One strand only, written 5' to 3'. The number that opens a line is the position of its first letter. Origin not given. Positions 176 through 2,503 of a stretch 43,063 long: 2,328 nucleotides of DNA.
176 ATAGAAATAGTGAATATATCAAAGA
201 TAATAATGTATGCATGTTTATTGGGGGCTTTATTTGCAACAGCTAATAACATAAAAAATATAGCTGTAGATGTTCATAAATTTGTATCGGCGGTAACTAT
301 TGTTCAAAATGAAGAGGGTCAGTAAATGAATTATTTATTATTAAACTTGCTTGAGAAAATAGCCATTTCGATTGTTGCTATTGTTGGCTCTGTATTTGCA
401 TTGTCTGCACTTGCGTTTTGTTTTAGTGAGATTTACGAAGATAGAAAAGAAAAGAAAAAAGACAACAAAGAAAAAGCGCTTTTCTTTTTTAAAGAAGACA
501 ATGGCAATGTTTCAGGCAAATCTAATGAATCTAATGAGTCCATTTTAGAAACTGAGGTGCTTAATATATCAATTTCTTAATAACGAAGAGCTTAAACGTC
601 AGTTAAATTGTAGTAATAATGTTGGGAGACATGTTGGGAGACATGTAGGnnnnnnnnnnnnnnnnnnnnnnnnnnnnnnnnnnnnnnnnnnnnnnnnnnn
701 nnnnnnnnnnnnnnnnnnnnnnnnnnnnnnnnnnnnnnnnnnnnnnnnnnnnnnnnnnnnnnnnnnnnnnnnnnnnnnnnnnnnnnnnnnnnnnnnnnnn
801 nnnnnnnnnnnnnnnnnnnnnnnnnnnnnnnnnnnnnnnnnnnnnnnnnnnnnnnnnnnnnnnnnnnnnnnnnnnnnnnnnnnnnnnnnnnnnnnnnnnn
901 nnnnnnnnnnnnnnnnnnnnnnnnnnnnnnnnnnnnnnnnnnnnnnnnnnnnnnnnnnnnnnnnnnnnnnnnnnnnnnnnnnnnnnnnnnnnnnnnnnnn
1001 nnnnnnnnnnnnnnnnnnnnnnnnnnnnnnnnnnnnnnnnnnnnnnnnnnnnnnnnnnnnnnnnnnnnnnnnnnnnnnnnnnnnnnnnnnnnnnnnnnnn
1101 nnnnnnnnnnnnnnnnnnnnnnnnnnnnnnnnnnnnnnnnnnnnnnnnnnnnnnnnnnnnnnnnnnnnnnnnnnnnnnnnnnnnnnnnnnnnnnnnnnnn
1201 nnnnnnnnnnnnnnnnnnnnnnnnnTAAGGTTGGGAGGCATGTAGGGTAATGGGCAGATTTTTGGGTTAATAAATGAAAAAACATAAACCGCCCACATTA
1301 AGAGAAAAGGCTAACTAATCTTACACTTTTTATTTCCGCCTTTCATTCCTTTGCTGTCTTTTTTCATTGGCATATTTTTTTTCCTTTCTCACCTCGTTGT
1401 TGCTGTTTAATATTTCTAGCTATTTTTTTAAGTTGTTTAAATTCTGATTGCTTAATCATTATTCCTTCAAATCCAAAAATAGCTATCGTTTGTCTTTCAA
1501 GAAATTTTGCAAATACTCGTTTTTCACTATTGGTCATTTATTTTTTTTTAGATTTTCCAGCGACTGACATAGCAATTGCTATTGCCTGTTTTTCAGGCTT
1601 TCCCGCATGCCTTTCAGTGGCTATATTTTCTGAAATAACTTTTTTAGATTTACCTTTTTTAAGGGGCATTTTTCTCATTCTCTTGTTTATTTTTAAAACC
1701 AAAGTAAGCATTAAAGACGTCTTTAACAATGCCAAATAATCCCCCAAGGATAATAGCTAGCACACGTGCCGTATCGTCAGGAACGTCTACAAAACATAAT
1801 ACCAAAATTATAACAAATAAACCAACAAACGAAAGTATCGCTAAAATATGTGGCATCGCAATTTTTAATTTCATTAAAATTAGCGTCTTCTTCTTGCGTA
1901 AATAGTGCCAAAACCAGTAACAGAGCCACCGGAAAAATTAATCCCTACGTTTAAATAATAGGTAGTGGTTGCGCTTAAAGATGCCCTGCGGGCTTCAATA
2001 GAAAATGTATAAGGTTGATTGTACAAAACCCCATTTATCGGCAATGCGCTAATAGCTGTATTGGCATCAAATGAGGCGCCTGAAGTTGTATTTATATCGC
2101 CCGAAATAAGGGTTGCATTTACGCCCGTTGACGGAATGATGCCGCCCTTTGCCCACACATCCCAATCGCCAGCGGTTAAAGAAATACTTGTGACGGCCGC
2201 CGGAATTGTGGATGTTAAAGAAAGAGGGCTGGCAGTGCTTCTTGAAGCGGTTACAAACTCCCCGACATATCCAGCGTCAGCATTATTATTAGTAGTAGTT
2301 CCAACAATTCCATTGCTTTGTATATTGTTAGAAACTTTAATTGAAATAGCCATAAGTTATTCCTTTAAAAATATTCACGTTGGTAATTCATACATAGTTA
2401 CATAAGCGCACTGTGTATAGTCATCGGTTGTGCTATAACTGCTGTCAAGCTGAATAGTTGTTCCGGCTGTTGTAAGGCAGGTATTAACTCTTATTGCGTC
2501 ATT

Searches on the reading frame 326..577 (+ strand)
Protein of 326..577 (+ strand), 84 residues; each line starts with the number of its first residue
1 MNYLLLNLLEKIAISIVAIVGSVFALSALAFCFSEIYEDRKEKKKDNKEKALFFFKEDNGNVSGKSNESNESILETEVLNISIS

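Call 10: search_protein_families(library=phrogs, proteins=[window:326-577:+], max_evalue=0.01)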
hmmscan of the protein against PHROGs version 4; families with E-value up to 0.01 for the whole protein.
window:326-577:+ (84 aa): 1 family
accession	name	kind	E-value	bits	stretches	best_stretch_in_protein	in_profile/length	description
phrog_16474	-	unknown function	0.0037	18.2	1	34-77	5-47/95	-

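Call 13: search_protein_families(library=pfam, proteins=[window:326-577:+], max_evalue=0.01)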
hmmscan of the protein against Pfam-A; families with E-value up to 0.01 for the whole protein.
window:326-577:+ (84 aa): 0 families

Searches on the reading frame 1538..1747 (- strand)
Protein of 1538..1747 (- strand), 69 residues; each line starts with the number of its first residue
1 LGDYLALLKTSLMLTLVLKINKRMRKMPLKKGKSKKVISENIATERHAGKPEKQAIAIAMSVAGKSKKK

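Call 10: search_protein_families(library=phrogs, proteins=[window:1538-1747:-], max_evalue=0.01)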
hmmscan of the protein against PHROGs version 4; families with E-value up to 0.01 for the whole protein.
window:1538-1747:- (69 aa): 1 family
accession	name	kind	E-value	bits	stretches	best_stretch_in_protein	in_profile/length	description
phrog_2423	-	unknown function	4.9e-19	69.1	1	27-69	1-43/52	-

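Call 13: search_protein_families(library=pfam, proteins=[window:1538-1747:-], max_evalue=0.01)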
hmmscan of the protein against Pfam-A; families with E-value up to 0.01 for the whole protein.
window:1538-1747:- (69 aa): 0 families

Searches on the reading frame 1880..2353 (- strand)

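Call 10: search_protein_families(library=phrogs, proteins=[window:1880-2353:-], max_evalue=0.01)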
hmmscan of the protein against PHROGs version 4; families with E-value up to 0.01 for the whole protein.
window:1880-2353:- (157 aa): 1 family
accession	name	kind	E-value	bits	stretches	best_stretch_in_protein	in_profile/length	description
phrog_11393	-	tail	9.9e-14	51.9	1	12-157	400-538/538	tail fiber protein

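Call 13: search_protein_families(library=pfam, proteins=[window:1880-2353:-], max_evalue=0.01)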
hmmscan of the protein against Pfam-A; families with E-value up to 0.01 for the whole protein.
window:1880-2353:- (157 aa): 0 families
